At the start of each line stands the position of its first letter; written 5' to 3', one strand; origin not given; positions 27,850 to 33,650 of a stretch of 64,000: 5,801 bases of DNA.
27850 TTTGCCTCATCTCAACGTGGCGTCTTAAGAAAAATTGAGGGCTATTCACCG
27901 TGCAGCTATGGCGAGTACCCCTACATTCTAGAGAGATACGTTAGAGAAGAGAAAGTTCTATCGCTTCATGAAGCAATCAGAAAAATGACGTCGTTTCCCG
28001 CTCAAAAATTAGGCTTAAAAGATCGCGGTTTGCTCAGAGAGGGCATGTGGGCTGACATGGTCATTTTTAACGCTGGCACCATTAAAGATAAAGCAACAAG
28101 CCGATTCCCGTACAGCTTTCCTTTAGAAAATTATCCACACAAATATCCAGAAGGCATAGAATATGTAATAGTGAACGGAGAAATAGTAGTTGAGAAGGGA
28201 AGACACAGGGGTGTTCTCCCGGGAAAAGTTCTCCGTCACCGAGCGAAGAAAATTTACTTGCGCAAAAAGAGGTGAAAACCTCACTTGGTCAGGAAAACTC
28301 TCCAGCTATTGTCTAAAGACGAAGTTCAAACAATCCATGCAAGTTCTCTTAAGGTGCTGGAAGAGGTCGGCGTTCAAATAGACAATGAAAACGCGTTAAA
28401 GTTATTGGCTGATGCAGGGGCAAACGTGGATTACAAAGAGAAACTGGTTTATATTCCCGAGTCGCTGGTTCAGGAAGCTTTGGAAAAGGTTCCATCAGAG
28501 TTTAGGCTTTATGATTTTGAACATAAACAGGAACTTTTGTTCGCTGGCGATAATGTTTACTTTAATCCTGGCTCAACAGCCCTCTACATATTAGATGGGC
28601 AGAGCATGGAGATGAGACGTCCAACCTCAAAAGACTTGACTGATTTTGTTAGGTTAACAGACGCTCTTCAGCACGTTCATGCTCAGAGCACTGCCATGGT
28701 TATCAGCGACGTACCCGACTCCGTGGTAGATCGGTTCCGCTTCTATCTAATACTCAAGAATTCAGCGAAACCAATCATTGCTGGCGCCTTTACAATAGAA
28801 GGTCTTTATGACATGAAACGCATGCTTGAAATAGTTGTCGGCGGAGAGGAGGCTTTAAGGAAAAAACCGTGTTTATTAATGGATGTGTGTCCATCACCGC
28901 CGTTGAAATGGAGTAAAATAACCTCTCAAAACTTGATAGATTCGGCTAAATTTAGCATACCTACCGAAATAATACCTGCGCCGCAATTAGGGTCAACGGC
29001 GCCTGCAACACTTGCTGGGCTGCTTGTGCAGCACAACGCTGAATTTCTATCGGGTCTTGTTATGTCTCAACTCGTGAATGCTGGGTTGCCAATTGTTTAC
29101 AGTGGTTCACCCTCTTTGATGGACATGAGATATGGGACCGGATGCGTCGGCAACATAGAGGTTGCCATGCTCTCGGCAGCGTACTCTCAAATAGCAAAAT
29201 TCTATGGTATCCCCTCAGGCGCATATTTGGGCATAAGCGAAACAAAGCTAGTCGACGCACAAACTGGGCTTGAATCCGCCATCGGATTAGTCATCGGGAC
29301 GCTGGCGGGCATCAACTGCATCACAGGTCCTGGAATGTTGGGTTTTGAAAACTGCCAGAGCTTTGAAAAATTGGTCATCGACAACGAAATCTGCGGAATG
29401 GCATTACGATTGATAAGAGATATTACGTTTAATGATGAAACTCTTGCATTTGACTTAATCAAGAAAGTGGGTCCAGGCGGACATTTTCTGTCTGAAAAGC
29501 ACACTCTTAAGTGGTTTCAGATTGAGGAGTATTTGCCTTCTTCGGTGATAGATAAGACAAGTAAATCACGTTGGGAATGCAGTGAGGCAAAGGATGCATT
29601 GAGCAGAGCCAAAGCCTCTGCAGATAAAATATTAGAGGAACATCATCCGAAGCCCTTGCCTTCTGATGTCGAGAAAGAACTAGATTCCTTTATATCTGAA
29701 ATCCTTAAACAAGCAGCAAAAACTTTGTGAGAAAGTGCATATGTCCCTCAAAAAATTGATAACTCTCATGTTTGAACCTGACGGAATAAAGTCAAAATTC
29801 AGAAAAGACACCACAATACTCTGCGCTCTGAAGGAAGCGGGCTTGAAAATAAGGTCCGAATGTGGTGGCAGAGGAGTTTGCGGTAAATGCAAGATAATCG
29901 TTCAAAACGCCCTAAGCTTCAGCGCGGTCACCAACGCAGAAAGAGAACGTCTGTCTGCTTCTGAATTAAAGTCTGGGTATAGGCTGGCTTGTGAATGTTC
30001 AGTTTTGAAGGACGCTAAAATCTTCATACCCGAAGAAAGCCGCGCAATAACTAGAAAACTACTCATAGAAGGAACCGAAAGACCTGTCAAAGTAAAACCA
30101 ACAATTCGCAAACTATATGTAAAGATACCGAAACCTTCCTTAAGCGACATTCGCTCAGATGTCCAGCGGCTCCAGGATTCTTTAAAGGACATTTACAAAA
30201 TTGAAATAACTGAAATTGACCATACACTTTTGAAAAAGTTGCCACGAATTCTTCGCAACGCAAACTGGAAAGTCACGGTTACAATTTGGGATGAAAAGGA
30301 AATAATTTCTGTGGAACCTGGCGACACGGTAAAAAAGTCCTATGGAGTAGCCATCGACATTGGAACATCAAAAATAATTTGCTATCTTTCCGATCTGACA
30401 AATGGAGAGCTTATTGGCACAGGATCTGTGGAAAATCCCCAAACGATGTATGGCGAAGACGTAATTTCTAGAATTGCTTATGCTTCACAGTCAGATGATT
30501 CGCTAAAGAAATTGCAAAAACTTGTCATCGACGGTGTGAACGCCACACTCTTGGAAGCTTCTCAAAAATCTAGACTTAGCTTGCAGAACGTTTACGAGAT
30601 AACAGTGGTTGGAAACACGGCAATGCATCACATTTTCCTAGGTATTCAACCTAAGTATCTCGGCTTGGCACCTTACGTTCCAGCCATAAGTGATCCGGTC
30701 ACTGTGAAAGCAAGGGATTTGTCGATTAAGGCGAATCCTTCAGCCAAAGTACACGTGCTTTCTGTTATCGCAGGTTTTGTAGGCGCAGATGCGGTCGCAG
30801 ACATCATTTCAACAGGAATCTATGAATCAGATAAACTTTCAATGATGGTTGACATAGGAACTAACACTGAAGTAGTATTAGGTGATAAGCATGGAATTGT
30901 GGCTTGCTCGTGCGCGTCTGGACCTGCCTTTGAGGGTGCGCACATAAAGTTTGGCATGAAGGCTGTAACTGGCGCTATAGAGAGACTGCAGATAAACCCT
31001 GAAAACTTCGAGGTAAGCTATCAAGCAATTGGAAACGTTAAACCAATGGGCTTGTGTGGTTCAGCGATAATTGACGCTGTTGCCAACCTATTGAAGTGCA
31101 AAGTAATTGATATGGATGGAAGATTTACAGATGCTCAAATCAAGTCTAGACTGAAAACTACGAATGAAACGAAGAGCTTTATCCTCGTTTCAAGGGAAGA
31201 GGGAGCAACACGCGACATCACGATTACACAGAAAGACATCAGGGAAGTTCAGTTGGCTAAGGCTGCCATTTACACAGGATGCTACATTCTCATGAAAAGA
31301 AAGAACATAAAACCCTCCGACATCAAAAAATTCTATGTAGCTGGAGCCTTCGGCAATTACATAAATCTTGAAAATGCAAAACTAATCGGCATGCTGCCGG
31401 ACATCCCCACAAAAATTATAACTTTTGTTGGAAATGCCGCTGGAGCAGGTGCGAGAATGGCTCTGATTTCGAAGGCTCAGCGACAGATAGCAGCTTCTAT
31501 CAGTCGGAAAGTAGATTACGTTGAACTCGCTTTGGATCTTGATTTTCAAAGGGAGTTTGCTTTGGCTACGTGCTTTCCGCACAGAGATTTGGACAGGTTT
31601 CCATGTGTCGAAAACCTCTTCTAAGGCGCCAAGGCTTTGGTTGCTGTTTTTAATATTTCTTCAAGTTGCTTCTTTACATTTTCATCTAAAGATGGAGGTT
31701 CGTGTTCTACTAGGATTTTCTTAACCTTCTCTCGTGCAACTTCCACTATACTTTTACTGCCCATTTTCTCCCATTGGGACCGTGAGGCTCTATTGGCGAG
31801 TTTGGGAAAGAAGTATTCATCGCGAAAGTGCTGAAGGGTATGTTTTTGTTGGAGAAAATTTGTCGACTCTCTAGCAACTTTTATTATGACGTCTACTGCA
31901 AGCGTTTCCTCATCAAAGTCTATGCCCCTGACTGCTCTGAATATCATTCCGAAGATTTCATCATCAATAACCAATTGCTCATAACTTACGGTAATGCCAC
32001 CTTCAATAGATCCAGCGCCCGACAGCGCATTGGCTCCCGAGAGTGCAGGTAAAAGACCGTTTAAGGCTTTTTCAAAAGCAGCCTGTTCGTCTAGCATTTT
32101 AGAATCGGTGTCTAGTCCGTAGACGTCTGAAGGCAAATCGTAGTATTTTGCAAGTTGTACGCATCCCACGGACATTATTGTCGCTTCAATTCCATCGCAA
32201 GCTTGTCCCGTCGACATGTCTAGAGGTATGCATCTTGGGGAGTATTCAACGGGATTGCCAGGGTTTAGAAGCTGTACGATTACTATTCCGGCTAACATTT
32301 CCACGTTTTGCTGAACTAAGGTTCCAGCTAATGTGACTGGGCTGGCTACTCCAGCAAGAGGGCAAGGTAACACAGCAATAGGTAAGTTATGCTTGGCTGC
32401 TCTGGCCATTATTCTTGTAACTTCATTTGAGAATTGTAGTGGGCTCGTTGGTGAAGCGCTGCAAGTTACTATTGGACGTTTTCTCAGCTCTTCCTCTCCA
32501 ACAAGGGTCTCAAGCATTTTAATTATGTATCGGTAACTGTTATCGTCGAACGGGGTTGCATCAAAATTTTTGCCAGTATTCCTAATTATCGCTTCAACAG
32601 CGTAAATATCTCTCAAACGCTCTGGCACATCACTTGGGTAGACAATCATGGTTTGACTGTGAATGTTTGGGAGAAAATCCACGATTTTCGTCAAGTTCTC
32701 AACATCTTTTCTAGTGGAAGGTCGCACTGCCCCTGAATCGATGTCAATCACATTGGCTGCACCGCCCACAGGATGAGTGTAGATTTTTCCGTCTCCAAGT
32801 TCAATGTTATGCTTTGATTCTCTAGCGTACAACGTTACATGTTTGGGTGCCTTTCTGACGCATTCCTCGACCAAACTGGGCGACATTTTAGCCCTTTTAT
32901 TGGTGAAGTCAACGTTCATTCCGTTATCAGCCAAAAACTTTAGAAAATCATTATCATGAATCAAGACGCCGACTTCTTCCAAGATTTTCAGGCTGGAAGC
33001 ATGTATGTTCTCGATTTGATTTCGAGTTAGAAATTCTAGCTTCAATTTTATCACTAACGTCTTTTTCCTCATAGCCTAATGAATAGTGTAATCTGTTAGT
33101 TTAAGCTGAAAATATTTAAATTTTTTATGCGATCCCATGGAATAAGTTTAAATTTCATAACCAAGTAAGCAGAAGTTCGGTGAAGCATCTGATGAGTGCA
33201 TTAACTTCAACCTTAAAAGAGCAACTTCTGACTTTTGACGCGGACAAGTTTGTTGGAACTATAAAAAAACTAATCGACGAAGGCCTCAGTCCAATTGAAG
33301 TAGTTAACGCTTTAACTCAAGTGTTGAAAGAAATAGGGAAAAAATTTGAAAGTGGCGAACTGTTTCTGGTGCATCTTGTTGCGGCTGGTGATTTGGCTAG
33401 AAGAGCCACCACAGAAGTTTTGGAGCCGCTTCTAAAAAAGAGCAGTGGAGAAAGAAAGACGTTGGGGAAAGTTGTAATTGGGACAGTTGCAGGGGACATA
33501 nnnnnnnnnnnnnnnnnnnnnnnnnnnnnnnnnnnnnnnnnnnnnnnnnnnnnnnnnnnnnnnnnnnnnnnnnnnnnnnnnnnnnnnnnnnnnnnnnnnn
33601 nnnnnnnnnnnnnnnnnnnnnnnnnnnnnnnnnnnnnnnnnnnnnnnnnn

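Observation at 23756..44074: Accessory island of about 20 kb joining a corrinoid methyl-transfer module to peptide uptake and amino-acid-derivative catabolism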

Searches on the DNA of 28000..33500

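Call 8: search_rna_families(source=window, start=28000, end=33500, threshold=evalue, max_evalue=1, show_alignments=3)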
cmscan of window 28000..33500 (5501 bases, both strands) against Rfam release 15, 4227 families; matches with E-value up to 1: 3.
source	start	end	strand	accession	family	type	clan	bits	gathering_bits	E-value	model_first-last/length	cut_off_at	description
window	32013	32114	-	RF02510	PYLIS_3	Cis-reg;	-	54.7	38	1.6e-09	1-100/100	no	Pyrrolysine insertion sequence mttB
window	28114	28156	+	RF00462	IRES_APC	Cis-reg; IRES;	-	27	50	0.027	1-53/53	no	APC internal ribosome entry site (IRES)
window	29428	29480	+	RF01125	sR4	Gene; snRNA; snoRNA; CD-box;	-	20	50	0.33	1-56/56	no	Small nucleolar RNA sR4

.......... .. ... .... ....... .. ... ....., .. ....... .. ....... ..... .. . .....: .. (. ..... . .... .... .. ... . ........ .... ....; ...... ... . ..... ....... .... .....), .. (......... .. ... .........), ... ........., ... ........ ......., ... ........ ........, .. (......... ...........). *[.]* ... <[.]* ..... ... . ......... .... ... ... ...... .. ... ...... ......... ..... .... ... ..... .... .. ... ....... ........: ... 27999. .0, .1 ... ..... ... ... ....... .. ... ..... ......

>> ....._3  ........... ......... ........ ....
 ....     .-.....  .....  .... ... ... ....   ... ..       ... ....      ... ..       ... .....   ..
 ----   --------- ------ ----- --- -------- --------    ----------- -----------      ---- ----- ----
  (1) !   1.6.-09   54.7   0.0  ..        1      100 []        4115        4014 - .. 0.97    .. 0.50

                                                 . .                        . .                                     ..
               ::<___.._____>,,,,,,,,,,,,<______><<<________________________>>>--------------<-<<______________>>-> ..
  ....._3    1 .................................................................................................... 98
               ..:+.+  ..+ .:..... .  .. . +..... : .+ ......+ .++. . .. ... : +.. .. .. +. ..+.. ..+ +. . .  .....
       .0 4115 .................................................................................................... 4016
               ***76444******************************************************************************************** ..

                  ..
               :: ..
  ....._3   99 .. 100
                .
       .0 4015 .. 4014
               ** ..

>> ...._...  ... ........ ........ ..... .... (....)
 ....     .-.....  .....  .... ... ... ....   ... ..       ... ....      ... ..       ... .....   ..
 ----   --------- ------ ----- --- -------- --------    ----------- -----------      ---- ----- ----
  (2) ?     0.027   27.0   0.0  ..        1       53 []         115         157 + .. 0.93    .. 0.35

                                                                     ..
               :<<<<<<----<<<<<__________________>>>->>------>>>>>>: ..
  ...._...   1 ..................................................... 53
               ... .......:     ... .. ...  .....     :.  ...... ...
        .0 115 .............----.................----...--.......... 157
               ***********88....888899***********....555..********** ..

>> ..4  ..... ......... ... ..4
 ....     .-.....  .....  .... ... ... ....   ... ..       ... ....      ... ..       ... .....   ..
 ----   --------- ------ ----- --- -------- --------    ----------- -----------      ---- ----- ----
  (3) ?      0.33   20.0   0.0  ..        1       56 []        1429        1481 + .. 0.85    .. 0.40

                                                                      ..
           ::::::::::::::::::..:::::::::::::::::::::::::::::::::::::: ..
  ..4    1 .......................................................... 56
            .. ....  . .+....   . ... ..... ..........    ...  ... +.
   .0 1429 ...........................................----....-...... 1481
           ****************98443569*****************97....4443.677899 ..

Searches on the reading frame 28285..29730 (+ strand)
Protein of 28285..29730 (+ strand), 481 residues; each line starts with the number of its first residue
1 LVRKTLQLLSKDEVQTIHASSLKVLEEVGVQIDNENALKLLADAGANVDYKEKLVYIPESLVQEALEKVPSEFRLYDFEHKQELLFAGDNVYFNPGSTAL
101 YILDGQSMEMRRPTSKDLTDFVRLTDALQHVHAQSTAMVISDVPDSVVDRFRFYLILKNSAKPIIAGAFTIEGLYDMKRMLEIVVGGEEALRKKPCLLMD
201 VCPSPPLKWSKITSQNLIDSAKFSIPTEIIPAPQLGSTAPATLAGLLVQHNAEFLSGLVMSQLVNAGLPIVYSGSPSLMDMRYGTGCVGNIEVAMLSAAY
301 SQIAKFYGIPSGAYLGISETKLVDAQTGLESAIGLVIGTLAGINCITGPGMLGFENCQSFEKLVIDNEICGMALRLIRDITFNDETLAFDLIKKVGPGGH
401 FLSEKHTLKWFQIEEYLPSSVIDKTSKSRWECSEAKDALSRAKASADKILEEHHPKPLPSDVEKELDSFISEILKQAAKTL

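Call 3: search_protein_families(library=pfam, proteins=[window:28285-29730:+])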
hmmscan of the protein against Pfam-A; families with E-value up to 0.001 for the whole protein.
window:28285-29730:+ (481 aa): 1 family
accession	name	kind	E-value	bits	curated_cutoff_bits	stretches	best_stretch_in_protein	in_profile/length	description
PF06253.16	MTTB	-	2.6e-95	319.8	25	1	5-471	30-493/500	Trimethylamine methyltransferase (MTTB)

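Call 26: search_protein_families(library=ncbifam, proteins=[window:28285-29730:+], max_evalue=0.00001)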
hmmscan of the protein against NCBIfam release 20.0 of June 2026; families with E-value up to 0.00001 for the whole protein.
window:28285-29730:+ (481 aa): 1 family
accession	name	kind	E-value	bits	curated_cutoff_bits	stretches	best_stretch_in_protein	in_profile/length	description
TIGR02369.2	trimeth_pyl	equivalog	5.6e-132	440.6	525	1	5-472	2-467/469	[trimethylamine--corrinoid protein] Co-methyltransferase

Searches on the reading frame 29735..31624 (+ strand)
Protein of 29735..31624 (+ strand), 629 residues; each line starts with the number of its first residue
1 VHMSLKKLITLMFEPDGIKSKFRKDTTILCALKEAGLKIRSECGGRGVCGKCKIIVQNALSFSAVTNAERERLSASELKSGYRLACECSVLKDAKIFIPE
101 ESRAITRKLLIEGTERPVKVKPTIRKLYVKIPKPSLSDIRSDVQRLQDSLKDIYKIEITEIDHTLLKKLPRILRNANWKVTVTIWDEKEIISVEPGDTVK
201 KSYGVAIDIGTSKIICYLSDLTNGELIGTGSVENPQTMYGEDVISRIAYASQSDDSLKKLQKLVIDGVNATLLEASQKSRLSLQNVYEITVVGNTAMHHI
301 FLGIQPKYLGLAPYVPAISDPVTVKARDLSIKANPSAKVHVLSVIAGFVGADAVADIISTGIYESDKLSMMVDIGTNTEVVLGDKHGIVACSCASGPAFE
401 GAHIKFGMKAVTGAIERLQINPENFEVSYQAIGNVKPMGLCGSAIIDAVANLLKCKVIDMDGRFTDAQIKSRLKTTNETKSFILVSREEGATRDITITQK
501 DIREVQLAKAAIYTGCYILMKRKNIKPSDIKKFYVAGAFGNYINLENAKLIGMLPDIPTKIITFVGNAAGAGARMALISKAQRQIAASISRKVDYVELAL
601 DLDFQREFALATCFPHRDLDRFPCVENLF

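Call 3: search_protein_families(library=pfam, proteins=[window:29735-31624:+])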
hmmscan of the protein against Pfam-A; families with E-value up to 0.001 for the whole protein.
window:29735-31624:+ (629 aa): 4 families
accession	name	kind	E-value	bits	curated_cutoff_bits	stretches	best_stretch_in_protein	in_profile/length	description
PF14574.11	RACo_C_ter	-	1.6e-93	313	27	1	368-625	2-260/261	C-terminal domain of RACo the ASKHA domain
PF17651.6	Raco_middle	-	2.5e-56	190.3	26.8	1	203-364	1-162/163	RACo middle region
PF17650.6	RACo_linker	-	2.8e-26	91.6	26.2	1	114-198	2-84/86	RACo linker region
PF00111.32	Fer2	-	1.7e-07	31.5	21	1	16-90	4-76/77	2Fe-2S iron-sulfur cluster binding domain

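Call 26: search_protein_families(library=ncbifam, proteins=[window:29735-31624:+], max_evalue=0.00001)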
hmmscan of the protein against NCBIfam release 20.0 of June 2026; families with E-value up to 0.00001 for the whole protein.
window:29735-31624:+ (629 aa): 5 families
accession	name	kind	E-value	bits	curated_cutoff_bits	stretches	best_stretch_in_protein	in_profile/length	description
NF040756.1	corr_regen_AcsV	exception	3.5e-148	494.8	800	1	11-623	2-632/632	corrinoid activation/regeneration protein AcsV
TIGR04270.1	Rama_corrin_act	subfamily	2.3e-36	125.3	500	1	203-594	1-394/534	methylamine methyltransferase corrinoid protein reductive activase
TIGR01941.1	nqrF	equivalog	4.8e-13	48.8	295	1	23-107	47-129/405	NADH:ubiquinone reductase (Na(+)-transporting) subunit F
NF007964.0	PRK10684.1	equivalog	5e-06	25.7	383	1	25-95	266-331/333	NADH oxidoreductase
TIGR02007.1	fdx_isc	equivalog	6.1e-06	26.4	132.1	0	13-99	11-100/110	ISC system 2Fe-2S type ferredoxin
